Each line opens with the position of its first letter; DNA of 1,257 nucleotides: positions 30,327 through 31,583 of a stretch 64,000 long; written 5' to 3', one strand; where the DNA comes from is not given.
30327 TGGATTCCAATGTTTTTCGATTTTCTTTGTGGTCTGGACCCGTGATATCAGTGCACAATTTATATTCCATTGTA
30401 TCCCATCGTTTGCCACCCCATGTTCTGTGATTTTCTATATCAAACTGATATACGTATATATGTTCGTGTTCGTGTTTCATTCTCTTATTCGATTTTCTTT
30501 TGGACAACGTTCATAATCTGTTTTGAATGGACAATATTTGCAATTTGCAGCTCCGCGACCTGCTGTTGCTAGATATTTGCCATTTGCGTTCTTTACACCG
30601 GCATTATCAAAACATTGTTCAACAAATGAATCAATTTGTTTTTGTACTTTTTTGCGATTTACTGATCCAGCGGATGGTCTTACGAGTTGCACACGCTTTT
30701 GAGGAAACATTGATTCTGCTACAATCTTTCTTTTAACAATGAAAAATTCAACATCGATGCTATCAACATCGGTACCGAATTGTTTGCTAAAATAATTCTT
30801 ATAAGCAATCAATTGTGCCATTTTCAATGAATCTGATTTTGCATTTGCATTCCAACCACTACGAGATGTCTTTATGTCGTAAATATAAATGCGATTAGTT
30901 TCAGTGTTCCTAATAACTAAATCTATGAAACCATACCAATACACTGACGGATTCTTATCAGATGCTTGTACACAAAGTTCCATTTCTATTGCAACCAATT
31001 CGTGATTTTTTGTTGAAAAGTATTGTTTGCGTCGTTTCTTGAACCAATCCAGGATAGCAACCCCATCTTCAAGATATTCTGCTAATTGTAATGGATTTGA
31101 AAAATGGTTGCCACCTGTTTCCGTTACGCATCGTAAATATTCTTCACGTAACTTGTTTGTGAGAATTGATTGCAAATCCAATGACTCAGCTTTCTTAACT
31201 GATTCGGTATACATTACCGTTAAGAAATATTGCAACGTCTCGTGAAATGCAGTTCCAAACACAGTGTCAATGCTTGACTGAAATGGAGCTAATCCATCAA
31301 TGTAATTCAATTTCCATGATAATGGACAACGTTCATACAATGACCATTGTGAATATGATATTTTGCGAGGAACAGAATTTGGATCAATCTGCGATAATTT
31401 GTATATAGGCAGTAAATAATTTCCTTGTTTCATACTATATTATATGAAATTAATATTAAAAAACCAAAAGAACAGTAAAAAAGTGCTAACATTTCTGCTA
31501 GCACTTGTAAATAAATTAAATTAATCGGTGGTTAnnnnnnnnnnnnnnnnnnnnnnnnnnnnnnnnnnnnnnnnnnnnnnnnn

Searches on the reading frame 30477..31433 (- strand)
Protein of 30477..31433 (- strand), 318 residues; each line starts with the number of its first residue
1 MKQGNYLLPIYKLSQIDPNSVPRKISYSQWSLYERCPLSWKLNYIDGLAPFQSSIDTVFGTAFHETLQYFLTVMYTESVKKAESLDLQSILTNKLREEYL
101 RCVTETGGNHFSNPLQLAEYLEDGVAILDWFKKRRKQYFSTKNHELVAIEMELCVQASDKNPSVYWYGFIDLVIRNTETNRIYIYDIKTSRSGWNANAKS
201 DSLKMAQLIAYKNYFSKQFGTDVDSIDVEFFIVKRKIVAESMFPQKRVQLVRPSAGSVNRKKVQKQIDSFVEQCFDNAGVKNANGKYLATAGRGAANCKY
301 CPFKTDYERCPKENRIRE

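Call 7: search_protein_families(library=phrogs, proteins=[window:30477-31433:-], max_evalue=0.001)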
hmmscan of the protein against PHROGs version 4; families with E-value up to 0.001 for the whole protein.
window:30477-31433:- (318 aa): 4 families
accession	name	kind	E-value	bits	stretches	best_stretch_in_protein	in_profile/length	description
phrog_69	-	DNA, RNA and nucleotide metabolism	2.1e-25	90.7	1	17-312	82-325/501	exonuclease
phrog_1218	-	DNA, RNA and nucleotide metabolism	2.1e-18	67.7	1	23-197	8-167/364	exonuclease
phrog_8097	-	DNA, RNA and nucleotide metabolism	5.7e-09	36.2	1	166-304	103-233/598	exonuclease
phrog_1706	-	DNA, RNA and nucleotide metabolism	2.5e-06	28.1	1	21-305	43-240/293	CRISPR/Cas system associated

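Call 11: find_related_loci(query=window:30477-31433:-, collection=viral_contigs, flank=10000)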
Query window:30477-31433:- (318 aa) in viral_contigs; peptide patterns used: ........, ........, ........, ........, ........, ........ (x = any residue, [..] = any of these).
357 stretches matched a pattern; 344 encode a relative of the query (tblastn E <= 1e-3); the best 80 are kept; 80 distinct loci.
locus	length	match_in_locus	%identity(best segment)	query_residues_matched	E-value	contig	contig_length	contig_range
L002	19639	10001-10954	91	1-318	0e+0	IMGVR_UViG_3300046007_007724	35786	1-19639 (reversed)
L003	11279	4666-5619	91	1-318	0e+0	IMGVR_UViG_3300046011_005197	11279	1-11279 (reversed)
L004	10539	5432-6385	90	1-318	0e+0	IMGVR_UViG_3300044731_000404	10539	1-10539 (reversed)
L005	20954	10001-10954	81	1-318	2e-179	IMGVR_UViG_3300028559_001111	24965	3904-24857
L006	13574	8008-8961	80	1-318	2e-177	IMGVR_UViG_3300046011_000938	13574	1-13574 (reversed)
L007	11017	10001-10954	80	1-318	2e-177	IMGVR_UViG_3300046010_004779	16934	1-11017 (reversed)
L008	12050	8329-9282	80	1-318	8e-177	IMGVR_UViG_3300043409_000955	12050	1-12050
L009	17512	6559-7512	77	1-318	8e-176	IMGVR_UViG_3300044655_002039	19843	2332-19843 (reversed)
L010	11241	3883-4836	78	1-318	9e-175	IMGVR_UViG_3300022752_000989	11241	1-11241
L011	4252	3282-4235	77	1-318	2e-180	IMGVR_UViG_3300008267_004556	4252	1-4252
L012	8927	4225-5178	77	1-318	3e-174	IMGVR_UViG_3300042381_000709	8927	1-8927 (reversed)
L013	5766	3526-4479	76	1-318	5e-176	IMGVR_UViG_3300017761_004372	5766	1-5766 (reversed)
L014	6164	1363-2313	78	1-318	2e-175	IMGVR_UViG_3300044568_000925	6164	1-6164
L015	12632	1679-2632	76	1-318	3e-173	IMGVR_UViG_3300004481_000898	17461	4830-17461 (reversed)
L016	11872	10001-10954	76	1-318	3e-173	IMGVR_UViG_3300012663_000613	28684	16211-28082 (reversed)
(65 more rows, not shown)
